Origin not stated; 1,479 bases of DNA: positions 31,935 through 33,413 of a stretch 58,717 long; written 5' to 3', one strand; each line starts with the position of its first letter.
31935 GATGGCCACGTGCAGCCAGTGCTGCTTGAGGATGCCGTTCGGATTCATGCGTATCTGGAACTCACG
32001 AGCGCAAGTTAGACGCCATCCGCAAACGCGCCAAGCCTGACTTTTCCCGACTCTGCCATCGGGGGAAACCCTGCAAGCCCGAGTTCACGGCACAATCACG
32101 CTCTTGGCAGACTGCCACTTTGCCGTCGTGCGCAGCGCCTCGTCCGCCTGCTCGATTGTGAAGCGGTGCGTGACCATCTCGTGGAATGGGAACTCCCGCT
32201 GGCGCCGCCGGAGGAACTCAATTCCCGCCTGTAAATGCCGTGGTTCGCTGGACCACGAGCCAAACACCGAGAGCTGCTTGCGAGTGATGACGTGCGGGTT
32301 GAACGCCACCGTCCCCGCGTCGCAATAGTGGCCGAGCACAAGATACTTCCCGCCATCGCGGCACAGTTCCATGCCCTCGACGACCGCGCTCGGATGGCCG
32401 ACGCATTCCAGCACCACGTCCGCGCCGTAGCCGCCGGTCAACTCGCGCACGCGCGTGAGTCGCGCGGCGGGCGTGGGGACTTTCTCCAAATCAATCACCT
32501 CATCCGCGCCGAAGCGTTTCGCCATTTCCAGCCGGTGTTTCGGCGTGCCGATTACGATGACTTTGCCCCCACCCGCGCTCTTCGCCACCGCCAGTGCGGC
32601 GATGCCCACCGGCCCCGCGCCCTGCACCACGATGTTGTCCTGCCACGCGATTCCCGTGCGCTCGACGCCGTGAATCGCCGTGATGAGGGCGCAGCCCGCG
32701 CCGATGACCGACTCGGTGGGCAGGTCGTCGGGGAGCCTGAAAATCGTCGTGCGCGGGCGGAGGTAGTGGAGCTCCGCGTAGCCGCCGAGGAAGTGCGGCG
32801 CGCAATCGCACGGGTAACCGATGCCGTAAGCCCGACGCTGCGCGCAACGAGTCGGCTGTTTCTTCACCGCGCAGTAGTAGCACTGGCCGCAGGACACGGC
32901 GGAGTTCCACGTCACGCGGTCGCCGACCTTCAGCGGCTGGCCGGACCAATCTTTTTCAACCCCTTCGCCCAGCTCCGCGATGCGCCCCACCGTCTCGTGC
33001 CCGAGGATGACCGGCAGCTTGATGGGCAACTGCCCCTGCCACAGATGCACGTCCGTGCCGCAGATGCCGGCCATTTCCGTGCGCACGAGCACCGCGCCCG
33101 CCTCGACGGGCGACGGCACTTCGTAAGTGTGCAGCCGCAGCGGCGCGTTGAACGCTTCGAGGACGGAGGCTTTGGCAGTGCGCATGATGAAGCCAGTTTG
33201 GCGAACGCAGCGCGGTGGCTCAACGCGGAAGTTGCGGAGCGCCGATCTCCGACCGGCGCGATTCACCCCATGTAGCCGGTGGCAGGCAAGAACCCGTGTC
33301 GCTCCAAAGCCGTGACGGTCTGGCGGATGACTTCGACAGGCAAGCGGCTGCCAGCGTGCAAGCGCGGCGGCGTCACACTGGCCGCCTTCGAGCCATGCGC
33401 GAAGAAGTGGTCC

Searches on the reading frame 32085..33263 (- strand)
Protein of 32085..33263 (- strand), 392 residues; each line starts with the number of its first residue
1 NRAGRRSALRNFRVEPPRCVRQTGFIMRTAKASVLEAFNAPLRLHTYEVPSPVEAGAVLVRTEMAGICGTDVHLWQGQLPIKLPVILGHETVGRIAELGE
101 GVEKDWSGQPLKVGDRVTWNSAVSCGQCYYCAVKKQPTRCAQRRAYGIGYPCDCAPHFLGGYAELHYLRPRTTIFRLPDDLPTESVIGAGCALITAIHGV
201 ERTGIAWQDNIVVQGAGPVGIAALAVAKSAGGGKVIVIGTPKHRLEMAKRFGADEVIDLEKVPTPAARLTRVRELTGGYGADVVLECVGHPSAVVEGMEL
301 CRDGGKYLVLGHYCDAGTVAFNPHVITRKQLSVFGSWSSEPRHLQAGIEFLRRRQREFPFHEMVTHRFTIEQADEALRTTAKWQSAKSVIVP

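Call 80: search_protein_families(library=pfam, proteins=[window:32085-33263:-], max_evalue=0.00001)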
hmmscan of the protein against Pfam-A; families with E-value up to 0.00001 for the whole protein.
window:32085-33263:- (392 aa): 4 families
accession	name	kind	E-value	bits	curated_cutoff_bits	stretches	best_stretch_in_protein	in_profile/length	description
PF00107.32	ADH_zinc_N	-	4.6e-27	95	31.8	1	218-351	1-127/129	Zinc-binding dehydrogenase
PF08240.17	ADH_N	-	1.6e-22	80.2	23.5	1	55-179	2-104/104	Alcohol dehydrogenase GroES-like domain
PF16912.11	Glu_dehyd_C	-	1e-13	51.7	34.9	1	207-381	29-202/211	Glucose dehydrogenase C-terminus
PF13602.12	ADH_zinc_N_2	-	4.8e-07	31.2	27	1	251-379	1-122/134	Zinc-binding dehydrogenase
